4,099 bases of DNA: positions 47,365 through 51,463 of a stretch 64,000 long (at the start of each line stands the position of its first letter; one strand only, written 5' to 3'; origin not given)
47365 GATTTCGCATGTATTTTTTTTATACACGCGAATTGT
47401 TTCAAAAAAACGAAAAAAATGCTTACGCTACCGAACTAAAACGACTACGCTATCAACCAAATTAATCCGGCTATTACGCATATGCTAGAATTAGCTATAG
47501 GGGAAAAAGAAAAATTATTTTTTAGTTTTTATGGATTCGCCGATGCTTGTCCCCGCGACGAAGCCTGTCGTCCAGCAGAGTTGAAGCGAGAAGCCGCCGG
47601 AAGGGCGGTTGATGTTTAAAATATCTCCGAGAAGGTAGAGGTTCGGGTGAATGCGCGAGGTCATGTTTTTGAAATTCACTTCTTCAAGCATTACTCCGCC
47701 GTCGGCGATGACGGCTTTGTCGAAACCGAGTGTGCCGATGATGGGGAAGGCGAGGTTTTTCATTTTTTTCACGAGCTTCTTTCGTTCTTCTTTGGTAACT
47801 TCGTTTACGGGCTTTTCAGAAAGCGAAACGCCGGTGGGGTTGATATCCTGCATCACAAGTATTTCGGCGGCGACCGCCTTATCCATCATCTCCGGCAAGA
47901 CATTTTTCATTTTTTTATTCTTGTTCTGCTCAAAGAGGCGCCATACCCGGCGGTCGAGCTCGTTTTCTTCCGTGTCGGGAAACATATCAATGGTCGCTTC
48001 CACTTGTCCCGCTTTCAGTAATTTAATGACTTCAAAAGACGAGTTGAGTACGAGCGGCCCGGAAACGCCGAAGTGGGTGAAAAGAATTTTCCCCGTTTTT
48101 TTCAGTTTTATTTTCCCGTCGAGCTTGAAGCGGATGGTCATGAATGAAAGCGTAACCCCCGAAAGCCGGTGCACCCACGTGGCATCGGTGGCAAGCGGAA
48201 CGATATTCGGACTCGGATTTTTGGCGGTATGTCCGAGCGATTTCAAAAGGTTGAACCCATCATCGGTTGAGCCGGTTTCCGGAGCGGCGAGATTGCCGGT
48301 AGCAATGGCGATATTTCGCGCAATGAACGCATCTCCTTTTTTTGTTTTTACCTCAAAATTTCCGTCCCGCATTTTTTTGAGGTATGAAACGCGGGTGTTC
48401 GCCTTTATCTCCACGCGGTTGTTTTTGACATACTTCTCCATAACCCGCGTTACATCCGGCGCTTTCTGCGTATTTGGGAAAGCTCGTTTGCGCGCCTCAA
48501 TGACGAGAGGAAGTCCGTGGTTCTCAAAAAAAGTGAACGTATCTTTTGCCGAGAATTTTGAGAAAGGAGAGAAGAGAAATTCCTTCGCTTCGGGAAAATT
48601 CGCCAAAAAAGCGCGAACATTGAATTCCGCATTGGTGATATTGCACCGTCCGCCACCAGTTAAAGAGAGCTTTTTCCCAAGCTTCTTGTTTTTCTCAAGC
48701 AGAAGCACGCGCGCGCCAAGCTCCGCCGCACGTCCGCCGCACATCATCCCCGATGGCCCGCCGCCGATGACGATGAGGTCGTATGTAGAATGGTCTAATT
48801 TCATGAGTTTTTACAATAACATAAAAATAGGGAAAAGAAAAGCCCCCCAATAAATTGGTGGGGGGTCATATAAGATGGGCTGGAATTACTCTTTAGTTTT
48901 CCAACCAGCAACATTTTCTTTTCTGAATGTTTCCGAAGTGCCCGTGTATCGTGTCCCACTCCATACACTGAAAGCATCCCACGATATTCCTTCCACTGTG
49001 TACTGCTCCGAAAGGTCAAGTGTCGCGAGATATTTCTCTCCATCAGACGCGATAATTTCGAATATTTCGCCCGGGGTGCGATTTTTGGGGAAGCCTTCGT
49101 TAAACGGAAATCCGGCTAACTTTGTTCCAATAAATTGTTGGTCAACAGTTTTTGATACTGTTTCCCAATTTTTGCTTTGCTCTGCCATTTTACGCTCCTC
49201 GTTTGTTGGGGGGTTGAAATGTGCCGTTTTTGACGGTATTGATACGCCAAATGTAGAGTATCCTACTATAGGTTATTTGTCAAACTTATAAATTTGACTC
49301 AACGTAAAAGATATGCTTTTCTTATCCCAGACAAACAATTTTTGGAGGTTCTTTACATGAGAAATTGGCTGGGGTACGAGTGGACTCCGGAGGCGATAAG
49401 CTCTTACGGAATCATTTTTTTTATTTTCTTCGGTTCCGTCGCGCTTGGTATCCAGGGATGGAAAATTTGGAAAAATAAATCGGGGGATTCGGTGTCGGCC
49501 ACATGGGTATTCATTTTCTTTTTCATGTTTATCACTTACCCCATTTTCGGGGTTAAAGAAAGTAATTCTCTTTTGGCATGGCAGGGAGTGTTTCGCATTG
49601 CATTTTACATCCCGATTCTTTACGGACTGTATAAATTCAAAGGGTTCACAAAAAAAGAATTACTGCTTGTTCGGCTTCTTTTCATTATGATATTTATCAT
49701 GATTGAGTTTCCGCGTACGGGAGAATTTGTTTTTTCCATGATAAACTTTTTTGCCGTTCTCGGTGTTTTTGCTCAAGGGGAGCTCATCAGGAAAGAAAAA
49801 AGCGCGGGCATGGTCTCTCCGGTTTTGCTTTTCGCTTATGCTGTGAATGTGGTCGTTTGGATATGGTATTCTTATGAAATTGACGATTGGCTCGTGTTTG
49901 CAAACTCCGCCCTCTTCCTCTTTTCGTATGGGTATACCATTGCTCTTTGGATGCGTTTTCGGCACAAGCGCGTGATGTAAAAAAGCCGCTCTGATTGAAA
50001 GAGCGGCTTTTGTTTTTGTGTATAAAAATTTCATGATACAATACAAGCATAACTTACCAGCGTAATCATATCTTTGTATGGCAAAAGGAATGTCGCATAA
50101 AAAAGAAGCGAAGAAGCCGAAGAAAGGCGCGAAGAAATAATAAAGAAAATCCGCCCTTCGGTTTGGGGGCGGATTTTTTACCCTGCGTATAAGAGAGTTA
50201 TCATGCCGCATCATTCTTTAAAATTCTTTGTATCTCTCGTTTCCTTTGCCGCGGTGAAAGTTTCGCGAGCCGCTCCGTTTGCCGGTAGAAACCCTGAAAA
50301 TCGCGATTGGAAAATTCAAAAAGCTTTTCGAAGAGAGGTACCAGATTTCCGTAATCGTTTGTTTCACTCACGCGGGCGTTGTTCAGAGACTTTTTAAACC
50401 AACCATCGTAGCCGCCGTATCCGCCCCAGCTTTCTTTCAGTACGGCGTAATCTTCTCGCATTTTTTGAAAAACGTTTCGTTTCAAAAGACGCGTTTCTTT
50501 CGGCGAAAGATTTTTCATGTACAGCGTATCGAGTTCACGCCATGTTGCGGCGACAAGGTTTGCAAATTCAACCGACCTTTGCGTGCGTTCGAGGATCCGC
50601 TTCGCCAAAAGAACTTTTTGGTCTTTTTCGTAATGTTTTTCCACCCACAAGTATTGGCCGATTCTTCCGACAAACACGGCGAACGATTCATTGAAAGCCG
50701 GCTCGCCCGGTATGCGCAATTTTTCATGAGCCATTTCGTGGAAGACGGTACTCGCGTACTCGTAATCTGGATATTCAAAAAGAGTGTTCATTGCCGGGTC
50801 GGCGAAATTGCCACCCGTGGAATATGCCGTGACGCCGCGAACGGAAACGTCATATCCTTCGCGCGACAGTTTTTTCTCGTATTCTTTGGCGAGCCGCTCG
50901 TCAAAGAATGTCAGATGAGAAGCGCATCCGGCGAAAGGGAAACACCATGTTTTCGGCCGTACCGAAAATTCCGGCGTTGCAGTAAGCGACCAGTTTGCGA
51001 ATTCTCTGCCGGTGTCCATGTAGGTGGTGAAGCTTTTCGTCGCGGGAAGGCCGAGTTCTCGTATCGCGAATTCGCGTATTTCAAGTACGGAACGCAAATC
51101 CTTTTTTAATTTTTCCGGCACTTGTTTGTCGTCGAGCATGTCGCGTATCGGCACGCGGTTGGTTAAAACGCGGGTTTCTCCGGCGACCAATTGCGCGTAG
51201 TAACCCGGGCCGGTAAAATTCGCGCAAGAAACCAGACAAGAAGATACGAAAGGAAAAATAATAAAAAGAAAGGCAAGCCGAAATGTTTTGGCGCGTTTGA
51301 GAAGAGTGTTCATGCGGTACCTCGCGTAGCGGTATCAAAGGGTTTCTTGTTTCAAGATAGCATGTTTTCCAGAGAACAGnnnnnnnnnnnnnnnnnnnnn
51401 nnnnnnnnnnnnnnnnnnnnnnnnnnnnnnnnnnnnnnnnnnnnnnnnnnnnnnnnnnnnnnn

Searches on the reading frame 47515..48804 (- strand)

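Call 43: search_protein_families(library=pfam, proteins=[window:47515-48804:-], max_evalue=0.001)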
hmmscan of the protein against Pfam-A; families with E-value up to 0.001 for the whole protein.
window:47515-48804:- (429 aa): 10 families
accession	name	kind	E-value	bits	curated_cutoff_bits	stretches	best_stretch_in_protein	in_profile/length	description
PF03486.20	HI0933_like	-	9.4e-73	245.1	50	1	9-419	2-243/244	HI0933-like protein Rossmann domain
PF22780.1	HI0933_like_1st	-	5.4e-28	98.3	27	1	199-365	2-164/165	HI0933-like protein barrel and H2TH domain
PF13738.12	Pyr_redox_3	-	4e-13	49.7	30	1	84-177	46-140/305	Pyridine nucleotide-disulphide oxidoreductase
PF07992.20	Pyr_redox_2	-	5.7e-11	42.8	26.1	1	101-178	170-244/291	Pyridine nucleotide-disulphide oxidoreductase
PF12831.13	FAD_oxidored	-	1.1e-08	35.3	27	1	9-144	1-116/416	FAD dependent oxidoreductase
PF00070.33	Pyr_redox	-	5.8e-07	30.4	22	0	10-44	2-36/82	Pyridine nucleotide-disulphide oxidoreductase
PF01266.30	DAO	-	1.8e-06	28.2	27.9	0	9-43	1-35/353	FAD dependent oxidoreductase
PF00890.30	FAD_binding_2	-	2.6e-06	27.3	20.4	1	9-52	1-44/414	FAD binding domain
PF13450.12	NAD_binding_8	-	3.9e-05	24.3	21.9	1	12-43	1-32/68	NAD(P)-binding Rossmann-like domain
PF01134.28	GIDA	-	0.0006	19.4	22.1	0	9-40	1-32/391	Glucose inhibited division protein A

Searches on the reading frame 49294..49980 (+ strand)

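Call 64: search_protein_families(library=pfam, proteins=[window:49294-49980:+], max_evalue=0.00001)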
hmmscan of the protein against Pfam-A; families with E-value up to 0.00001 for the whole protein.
window:49294-49980:+ (228 aa): 0 families

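Call 106: search_protein_families(library=ncbifam, proteins=[window:49294-49980:+], max_evalue=0.01)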
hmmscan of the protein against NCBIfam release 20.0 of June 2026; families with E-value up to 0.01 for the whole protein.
window:49294-49980:+ (228 aa): 1 family
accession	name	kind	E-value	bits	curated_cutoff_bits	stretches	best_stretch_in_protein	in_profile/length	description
NF037968.1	SemiSWEET_2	subfamily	5.2e-05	23.3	80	0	165-212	19-67/76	SemiSWEET transporter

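Call 107: search_protein_families(library=phrogs, proteins=[window:49294-49980:+], max_evalue=0.001)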
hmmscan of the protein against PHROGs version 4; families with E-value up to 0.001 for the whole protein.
window:49294-49980:+ (228 aa): 0 families

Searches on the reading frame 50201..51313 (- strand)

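Call 64: search_protein_families(library=pfam, proteins=[window:50201-51313:-], max_evalue=0.00001)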
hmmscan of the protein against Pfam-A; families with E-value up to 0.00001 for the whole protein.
window:50201-51313:- (370 aa): 1 family
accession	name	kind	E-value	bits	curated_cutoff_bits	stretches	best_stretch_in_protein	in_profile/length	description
PF10023.15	Aminopep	-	2.4e-98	329.9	25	1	37-359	1-320/322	Putative aminopeptidase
